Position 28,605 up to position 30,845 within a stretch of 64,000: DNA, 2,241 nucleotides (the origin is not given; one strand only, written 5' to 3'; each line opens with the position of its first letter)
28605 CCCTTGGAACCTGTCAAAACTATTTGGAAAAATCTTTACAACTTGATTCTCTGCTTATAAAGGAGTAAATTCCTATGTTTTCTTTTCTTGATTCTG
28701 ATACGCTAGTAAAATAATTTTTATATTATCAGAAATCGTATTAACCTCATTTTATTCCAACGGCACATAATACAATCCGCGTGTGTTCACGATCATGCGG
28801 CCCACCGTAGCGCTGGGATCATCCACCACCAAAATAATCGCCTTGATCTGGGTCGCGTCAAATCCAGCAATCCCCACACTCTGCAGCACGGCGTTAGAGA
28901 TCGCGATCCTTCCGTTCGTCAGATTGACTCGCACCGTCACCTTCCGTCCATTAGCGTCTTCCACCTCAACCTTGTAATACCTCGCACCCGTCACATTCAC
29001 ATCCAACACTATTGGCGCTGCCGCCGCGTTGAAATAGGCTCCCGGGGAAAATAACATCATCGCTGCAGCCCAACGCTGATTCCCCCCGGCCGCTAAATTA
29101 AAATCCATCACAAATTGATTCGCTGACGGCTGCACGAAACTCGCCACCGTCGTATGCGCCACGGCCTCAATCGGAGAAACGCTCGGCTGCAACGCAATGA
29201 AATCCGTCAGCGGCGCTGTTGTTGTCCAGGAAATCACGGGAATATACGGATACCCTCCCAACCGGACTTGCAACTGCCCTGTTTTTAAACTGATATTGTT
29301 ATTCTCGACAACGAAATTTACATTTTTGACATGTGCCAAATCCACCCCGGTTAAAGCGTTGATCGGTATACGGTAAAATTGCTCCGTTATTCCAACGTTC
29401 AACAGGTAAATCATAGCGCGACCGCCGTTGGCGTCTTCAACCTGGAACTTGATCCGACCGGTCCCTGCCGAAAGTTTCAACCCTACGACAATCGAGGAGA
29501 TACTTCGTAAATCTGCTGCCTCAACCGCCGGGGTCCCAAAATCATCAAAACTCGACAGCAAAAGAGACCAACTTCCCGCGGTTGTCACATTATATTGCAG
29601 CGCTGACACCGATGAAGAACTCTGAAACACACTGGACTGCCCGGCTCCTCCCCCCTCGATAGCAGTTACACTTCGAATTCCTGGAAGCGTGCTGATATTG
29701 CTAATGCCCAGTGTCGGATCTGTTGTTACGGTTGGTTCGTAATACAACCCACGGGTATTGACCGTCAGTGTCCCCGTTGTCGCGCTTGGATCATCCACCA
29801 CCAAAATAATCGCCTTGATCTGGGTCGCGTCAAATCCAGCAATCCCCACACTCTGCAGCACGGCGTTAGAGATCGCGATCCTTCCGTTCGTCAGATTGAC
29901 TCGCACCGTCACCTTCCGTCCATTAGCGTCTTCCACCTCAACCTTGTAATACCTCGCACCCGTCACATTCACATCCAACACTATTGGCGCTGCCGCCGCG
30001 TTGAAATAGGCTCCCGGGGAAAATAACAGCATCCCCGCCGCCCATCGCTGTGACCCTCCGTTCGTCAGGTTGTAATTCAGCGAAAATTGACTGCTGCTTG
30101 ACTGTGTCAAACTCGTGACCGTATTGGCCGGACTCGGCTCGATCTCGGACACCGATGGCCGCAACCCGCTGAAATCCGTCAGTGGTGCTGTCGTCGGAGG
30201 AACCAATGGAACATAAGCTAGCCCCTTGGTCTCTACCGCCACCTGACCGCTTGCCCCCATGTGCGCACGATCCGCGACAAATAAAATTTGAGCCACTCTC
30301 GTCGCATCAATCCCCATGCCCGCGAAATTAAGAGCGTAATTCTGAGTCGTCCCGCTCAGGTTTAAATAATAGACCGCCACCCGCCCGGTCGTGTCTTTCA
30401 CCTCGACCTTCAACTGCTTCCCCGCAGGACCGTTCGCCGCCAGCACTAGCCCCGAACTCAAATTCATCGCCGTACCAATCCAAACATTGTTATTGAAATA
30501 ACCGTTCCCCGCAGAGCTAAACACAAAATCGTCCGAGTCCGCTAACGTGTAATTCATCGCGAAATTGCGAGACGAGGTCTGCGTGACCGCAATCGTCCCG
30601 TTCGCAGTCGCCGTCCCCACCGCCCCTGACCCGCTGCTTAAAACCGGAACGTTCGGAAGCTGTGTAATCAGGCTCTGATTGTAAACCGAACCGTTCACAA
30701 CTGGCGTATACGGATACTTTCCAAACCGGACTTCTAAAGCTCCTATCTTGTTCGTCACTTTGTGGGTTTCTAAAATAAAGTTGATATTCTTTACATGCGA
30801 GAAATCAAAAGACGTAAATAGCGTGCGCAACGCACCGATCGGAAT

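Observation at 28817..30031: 252-bp stretch 100% identical between two otherwise diverged repeat modules of the 1930-aa exoprotein gene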

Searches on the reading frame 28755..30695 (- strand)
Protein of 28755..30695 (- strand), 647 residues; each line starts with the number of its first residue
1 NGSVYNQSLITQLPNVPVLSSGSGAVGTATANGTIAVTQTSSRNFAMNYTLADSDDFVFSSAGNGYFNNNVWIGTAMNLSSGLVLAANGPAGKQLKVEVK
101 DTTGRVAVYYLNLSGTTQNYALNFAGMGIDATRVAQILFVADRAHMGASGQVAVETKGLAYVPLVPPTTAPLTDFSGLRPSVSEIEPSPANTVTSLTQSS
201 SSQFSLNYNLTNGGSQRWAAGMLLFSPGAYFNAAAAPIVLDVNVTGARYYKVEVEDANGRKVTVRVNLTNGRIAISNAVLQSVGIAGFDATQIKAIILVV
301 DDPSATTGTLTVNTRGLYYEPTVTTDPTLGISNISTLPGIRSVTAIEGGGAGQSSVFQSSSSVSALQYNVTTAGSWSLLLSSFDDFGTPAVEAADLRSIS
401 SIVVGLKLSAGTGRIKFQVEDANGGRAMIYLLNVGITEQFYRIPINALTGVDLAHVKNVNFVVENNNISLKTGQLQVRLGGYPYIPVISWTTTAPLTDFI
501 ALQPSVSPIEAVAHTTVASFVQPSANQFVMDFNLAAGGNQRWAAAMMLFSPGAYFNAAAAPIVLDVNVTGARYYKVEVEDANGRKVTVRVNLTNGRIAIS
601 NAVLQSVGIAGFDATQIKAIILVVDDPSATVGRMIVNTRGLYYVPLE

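Call 49: find_homologous_proteins(query=window:28755-30695:-)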
Query window:28755-30695:- (647 aa): 6 proteins with E <= 0.001 among 8000 candidates.
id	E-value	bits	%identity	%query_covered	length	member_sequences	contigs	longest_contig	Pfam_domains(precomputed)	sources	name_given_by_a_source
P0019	9.8e-129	449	33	75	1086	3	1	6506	-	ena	-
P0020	2.7e-126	441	31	99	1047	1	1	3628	-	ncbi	ncbi:MAG: hypothetical protein WCJ71_09165, partial [Candidatus Omnitrophota bacterium]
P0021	8.3e-93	330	28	99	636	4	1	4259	-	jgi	jgi:hypothetical protein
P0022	3.4e-67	246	52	32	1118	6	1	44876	-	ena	-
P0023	1.0e-60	224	31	52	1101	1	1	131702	-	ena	-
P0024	2.4e-58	216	33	55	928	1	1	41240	-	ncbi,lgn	ncbi:MAG: hypothetical protein ACOY3K_08120 [Candidatus Omnitrophota bacterium]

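Call 51: find_encoding_contigs(protein=P0022, flank=4000, max_places=3)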
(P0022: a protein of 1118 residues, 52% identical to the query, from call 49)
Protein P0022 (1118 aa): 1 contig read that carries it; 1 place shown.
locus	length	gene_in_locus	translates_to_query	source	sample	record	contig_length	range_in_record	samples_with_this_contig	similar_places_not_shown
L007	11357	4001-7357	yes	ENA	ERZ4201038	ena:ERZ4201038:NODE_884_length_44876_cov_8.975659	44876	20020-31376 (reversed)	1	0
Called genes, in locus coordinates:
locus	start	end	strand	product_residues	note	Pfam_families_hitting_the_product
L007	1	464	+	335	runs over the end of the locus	PF01118:Semialdhyde_dh, PF02774:Semialdhyde_dhC, PF02800:Gp_dh_C (weak)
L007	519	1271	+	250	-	PF01416:PseudoU_synth_1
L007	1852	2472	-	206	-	-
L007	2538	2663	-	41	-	-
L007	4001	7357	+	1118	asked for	-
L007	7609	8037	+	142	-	PF00572:Ribosomal_L13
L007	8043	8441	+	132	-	PF00380:Ribosomal_S9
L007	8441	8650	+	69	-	-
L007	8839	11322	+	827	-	PF05170:AsmA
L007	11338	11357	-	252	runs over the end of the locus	PF22935:RM44_endonuclase (weak), PF14622:Ribonucleas_3_3, PF00636:Ribonuclease_3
